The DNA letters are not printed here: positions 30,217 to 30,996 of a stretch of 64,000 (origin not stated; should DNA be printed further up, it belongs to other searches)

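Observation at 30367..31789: Three tandem, translationally coupled paralogous Cys-containing lipoproteins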

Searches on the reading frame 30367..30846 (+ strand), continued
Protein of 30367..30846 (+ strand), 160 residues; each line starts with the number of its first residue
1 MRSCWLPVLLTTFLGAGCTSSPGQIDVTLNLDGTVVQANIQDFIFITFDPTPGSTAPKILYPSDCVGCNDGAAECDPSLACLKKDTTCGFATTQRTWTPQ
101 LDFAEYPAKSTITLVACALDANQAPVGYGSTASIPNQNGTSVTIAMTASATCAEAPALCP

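Call 61: fold_search(model_id=the predicted structure, library=pdb)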
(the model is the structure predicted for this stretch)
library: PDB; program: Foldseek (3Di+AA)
matches with E <= 10: 589; with E <= 0.001: 0
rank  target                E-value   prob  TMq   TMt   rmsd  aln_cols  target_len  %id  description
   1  3up6_B                6.5e-03  0.92  0.35  0.20   6.4       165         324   15  Crystal structure of a putative cell adhesion protein (BACOVA_04078) from Bacteroides ovatus ATCC 8483 at 2.80 A resol (released 2011-12-21)
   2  3r4r_A                1.1e-02  0.89  0.36  0.24  10.5       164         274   12  Crystal structure of a fimbrial assembly protein (BDI_3522) from Parabacteroides distasonis ATCC 8503 at 2.38 A resolu (released 2011-03-30)
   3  3gle_B                1.2e-02  0.28  0.24  0.16  11.5       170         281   11  Crystal Structure of the Major Pilin from Streptococcus pyogenes N168A mutant (released 2009-06-02)
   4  3gle_C                1.5e-02  0.25  0.23  0.16  16.1       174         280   13  Crystal Structure of the Major Pilin from Streptococcus pyogenes N168A mutant (released 2009-06-02)
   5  7djl_B                2.1e-02  0.28  0.24  0.11  11.2       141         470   11  Structure of four truncated and mutated forms of quenching protein (released 2022-06-08)
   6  7djl_C                2.6e-02  0.20  0.22  0.10  11.9       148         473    9  Structure of four truncated and mutated forms of quenching protein (released 2022-06-08)
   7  3gld_B                3.4e-02  0.18  0.23  0.15  16.8       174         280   12  Crystal Structure of the Major Pilin from Streptococcus pyogenes E117A mutant (released 2009-06-02)
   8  3gle_A                3.8e-02  0.16  0.23  0.16  16.4       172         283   12  Crystal Structure of the Major Pilin from Streptococcus pyogenes N168A mutant (released 2009-06-02)
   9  9isp                  4.0e-02  0.77  0.37  0.37   7.7       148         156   13  DUF2436 domain which is frequently found in virulence proteins from Porphyromonas gingivalis (released 2024-10-09)
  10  1ciu                  4.3e-02  0.57  0.29  0.09   7.9       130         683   10  THERMOSTABLE CGTASE FROM THERMOANAEROBACTERIUM THERMOSULFURIGENES EM1 AT PH 8.0. (released 1996-03-08)
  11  3b2m_B                4.6e-02  0.18  0.24  0.16  14.4       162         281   14  Crystal Structure of the Major Pilin from Streptococcus pyogenes (released 2007-12-18)
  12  3b2m_A                4.6e-02  0.18  0.24  0.15  15.9       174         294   11  Crystal Structure of the Major Pilin from Streptococcus pyogenes (released 2007-12-18)
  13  5wec_B                4.9e-02  0.87  0.37  0.48   4.9       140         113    8  Structure of an alternative pilotin from the type II secretion system of Vibrio cholerae (released 2018-07-11)
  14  6bbt_B                5.5e-02  0.16  0.22  0.16  14.7       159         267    9  Structure of the major pilin protein (T-13) from Streptococcus pyogenes serotype GAS131465 (released 2018-10-24)
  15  1b90                  6.2e-02  0.75  0.34  0.13   5.8       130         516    8  BACILLUS CEREUS BETA-AMYLASE APO FORM (released 1999-03-15)
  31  5wec_A                1.7e-01  0.75  0.42  0.56   5.4       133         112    8  Structure of an alternative pilotin from the type II secretion system of Vibrio cholerae (released 2018-07-11)
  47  3zhn                  2.8e-01  0.13  0.27  0.30   9.0       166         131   10  Crystal structure of the T6SS lipoprotein TssJ1 from Pseudomonas aeruginosa (released 2013-06-12)
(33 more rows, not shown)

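Call 66: search_protein_families(library=pfam, alignment_id=A8, max_evalue=0.1)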
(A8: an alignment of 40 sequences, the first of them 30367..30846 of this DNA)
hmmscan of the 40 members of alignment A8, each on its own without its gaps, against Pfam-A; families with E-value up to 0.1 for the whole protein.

A. member 1, window:30367-30846:+ (160 aa): 0 families

B. families by the number of members that match (of 40 scanned): 11 families
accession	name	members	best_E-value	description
PF14697.11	Fer4_21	2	0.022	4Fe-4S dicluster domain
PF08194.17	DIM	1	9.9e-05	DIM protein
PF18886.6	DUF5649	1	0.0025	Repeats of unknown function (DUF5649)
PF16671.10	ACD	1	0.0097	Actin cross-linking domain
PF04706.18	Dickkopf_N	1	0.012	Dickkopf N-terminal cysteine-rich region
PF13540.12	RCC1_2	1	0.014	Regulator of chromosome condensation (RCC1) repeat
PF25117.1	Agd3_C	1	0.016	Agd3 C-terminal domain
PF06451.17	Moricin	1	0.048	Moricin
PF14977.11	FAM194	1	0.052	FAM194 protein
PF23126.1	DUF7048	1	0.055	Domain of unknown function (DUF7048)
PF05028.20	PARG_cat_C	1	0.057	Poly (ADP-ribose) glycohydrolase (PARG), Macro domain fold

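Call 69: search_solved_structures(query=A8, max_evalue=10)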
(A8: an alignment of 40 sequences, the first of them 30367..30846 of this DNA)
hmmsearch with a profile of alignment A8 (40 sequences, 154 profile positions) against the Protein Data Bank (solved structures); distinct sequences matched with E-value up to 10: 1.
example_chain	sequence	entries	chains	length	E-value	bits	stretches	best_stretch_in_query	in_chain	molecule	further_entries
9fct_B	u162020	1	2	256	1.2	12.1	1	1-39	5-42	DUF4465 domain-containing protein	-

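Call 72: list_cluster_members(proteins=[P0005, P0008, P0010, P0011, P0012, P0015, P0017, P0020, P0023, P0033])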
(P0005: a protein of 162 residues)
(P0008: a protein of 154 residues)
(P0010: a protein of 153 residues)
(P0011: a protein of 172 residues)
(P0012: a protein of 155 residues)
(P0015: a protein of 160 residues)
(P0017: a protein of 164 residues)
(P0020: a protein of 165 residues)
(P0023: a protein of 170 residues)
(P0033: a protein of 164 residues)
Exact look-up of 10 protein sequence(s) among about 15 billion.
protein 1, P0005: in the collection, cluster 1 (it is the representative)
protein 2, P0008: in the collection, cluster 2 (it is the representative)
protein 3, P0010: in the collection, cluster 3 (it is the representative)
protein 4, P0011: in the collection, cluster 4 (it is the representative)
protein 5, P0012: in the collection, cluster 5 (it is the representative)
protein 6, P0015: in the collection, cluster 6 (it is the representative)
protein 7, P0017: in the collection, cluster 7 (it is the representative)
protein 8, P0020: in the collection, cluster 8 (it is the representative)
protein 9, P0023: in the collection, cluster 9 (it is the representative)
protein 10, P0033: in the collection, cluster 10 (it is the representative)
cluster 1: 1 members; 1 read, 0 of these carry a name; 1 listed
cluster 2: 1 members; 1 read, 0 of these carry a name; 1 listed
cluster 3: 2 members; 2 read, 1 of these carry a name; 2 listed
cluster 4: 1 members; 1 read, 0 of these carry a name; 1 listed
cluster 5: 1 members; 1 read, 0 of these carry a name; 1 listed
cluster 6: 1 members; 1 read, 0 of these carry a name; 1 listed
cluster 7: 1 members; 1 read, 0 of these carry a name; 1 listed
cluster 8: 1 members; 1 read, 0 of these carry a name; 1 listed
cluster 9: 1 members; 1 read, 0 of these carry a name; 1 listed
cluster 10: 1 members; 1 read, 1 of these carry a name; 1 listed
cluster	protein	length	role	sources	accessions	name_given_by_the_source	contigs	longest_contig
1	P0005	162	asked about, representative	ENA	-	-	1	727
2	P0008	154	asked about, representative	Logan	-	-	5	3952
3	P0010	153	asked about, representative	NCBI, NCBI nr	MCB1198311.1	MAG: hypothetical protein KDK51_08045 [Deltaproteobacteria bacterium] | hypothetical protein [Deltaproteobacteria bacterium]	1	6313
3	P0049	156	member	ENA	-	-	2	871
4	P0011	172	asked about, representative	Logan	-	-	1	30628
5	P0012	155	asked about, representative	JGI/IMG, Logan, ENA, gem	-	-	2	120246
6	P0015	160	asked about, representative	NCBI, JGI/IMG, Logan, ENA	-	-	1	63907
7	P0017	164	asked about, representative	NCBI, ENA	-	-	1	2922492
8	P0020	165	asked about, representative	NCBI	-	-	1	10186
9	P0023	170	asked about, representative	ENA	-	-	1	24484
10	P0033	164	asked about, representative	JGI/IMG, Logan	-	hypothetical protein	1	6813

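Call 73: find_encoding_contigs(protein=P0017, flank=10000, max_places=2)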
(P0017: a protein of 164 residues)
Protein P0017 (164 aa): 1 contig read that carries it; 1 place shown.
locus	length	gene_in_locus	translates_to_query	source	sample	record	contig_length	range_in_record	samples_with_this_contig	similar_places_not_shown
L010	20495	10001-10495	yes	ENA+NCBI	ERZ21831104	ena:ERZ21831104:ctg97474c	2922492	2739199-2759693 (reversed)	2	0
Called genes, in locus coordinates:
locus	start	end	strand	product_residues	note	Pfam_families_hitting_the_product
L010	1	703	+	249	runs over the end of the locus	PF22935:RM44_endonuclase (faint), PF14622:Ribonucleas_3_3, PF00636:Ribonuclease_3, PF00035:dsrm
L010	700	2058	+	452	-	PF00350:Dynamin_N (faint), PF01926:MMR_HSR1, PF02421:FeoB_N, PF02492:cobW (faint), PF00009:GTP_EFTU, PF01926:MMR_HSR1, PF02421:FeoB_N, PF14714:KH_dom-like, +3 more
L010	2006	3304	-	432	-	-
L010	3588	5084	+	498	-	PF02789:Peptidase_M17_N, PF00883:Peptidase_M17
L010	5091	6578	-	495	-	PF13487:HD_5, PF01966:HD (weak)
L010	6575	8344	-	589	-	PF13646:HEAT_2 (faint)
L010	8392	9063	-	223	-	PF02517:Rce1-like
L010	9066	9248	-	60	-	-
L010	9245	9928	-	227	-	PF00590:TP_methylase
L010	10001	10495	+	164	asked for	-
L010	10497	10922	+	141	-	-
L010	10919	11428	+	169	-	-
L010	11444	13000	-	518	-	PF10150:RNase_E_G, PF20833:RNase_E_G_Thio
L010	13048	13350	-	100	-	PF00708:Acylphosphatase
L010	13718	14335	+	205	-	PF02129:Peptidase_S15 (weak), PF12697:Abhydrolase_6 (weak), PF20408:Abhydrolase_11 (weak), PF00561:Abhydrolase_1 (faint), PF12146:Hydrolase_4 (weak)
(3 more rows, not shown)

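Call 86: list_cluster_members(proteins=[P0022, P0024, P0025, P0027, P0029, P0031, P0040, P0042, P0043, P0046])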
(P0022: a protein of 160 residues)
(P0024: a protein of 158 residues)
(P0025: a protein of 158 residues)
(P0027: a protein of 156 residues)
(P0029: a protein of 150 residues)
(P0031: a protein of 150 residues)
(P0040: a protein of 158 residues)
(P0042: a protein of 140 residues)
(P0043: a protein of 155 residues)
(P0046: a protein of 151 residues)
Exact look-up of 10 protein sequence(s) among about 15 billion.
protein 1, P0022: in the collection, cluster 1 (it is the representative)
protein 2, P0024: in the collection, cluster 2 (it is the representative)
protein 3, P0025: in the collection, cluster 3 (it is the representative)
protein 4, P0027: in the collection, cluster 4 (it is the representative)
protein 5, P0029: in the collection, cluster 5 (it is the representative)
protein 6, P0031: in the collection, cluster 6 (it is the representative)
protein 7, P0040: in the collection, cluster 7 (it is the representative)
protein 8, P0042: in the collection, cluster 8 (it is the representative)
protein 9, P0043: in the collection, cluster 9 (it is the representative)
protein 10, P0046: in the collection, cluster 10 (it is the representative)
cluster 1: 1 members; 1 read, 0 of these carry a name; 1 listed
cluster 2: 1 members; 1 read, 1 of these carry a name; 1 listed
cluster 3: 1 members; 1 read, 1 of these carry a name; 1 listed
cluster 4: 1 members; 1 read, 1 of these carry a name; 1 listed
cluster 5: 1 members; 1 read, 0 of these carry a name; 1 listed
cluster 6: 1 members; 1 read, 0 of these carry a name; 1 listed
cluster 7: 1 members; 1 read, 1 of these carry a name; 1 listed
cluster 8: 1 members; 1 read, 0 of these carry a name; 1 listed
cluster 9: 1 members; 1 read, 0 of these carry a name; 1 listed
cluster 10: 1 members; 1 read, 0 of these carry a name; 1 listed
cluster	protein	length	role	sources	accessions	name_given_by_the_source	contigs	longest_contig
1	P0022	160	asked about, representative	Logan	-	-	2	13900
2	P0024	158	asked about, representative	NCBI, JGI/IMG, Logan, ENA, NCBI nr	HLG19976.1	MAG TPA: hypothetical protein VI895_09225 [Bdellovibrionota bacterium] | hypothetical protein [Bdellovibrionota bacterium]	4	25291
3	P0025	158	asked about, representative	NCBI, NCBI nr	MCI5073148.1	hypothetical protein MRY82_09450 [bacterium] | hypothetical protein [bacterium]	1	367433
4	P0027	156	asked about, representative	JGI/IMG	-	hypothetical protein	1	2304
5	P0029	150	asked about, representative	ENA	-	-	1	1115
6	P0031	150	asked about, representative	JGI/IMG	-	-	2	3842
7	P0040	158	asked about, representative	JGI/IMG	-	hypothetical protein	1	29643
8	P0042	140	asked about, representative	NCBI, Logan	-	-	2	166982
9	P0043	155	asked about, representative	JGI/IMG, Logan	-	-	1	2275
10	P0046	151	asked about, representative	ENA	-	-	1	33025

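Call 87: find_encoding_contigs(protein=P0046, flank=7000, max_places=1)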
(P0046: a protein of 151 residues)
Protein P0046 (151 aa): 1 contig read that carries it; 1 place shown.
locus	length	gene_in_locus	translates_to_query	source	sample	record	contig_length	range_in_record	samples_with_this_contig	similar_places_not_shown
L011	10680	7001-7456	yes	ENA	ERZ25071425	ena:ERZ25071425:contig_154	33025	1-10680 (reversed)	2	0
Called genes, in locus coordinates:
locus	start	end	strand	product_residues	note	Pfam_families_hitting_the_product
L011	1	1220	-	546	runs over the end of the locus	PF00496:SBP_bac_5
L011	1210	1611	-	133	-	-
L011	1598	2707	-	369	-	PF05193:Peptidase_M16_C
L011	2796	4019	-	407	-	-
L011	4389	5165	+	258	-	PF11741:AMIN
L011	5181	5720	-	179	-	PF01066:CDP-OH_P_transf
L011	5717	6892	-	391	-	-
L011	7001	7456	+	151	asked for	-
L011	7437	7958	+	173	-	-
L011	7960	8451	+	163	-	-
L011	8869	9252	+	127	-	PF05635:23S_rRNA_IVP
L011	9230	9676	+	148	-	-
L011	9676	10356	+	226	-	PF00583:Acetyltransf_1, PF13673:Acetyltransf_10 (weak), PF13508:Acetyltransf_7, PF08445:FR47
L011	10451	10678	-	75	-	?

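Call 88: find_encoding_contigs(protein=P0042, flank=7000, max_places=1)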
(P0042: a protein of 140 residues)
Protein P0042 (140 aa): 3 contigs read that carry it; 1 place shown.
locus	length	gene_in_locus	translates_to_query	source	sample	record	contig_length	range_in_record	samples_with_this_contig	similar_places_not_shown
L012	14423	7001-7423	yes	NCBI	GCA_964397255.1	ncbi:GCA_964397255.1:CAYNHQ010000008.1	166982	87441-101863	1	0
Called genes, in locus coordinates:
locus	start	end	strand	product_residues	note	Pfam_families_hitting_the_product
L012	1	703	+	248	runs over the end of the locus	PF22935:RM44_endonuclase (weak), PF14622:Ribonucleas_3_3, PF00636:Ribonuclease_3, PF00035:dsrm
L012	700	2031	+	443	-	PF00009:GTP_EFTU (weak), PF01926:MMR_HSR1, PF02421:FeoB_N, PF04548:AIG1 (weak), PF01926:MMR_HSR1, PF02421:FeoB_N, PF00009:GTP_EFTU, PF14714:KH_dom-like, +4 more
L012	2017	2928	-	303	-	-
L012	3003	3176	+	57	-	-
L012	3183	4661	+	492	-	PF02789:Peptidase_M17_N, PF00883:Peptidase_M17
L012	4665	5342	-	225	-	-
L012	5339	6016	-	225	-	PF02517:Rce1-like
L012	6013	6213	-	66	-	-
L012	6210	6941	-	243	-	PF00590:TP_methylase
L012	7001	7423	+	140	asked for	-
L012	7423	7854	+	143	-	-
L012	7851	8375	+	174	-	-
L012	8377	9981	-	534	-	PF10150:RNase_E_G, PF20833:RNase_E_G_Thio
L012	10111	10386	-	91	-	PF00708:Acylphosphatase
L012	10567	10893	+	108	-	PF01521:Fe-S_biosyn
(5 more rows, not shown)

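Call 89: find_encoding_contigs(protein=P0025, flank=7000, max_places=1)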
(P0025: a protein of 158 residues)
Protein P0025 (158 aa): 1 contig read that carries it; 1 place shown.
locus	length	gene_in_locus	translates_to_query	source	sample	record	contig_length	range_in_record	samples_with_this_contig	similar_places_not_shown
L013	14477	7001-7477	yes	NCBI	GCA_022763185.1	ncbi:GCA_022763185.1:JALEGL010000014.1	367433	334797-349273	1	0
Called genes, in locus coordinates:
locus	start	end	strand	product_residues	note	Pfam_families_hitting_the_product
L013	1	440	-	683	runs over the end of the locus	PF01464:SLT, PF01476:LysM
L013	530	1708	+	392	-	PF00155:Aminotran_1_2, PF01053:Cys_Met_Meta_PP (weak)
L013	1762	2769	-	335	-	-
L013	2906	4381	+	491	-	PF02789:Peptidase_M17_N (weak), PF00883:Peptidase_M17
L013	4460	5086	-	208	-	-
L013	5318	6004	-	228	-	PF02517:Rce1-like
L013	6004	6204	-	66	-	-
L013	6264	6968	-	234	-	PF00590:TP_methylase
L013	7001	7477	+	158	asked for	-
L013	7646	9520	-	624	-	PF10150:RNase_E_G, PF20833:RNase_E_G_Thio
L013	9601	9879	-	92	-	PF00708:Acylphosphatase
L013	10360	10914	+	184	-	PF12146:Hydrolase_4 (weak), PF00561:Abhydrolase_1, PF02129:Peptidase_S15 (weak), PF01738:DLH (weak)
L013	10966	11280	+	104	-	PF01906:YbjQ_1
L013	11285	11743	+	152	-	PF01906:YbjQ_1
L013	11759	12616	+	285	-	PF01435:Peptidase_M48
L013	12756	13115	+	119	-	-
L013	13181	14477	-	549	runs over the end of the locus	PF13167:GTP-bdg_N, PF16360:GTP-bdg_M, PF03193:RsgA_GTPase (faint), PF01926:MMR_HSR1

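Call 93: search_protein_families(library=padloc, proteins=[window:30367-30846:+], max_evalue=0.1)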
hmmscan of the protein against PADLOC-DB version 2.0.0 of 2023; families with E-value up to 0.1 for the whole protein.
window:30367-30846:+ (160 aa): 0 families

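Call 94: search_protein_families(library=phrogs, proteins=[window:30367-30846:+], max_evalue=0.1)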
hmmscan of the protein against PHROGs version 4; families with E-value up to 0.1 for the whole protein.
window:30367-30846:+ (160 aa): 0 families
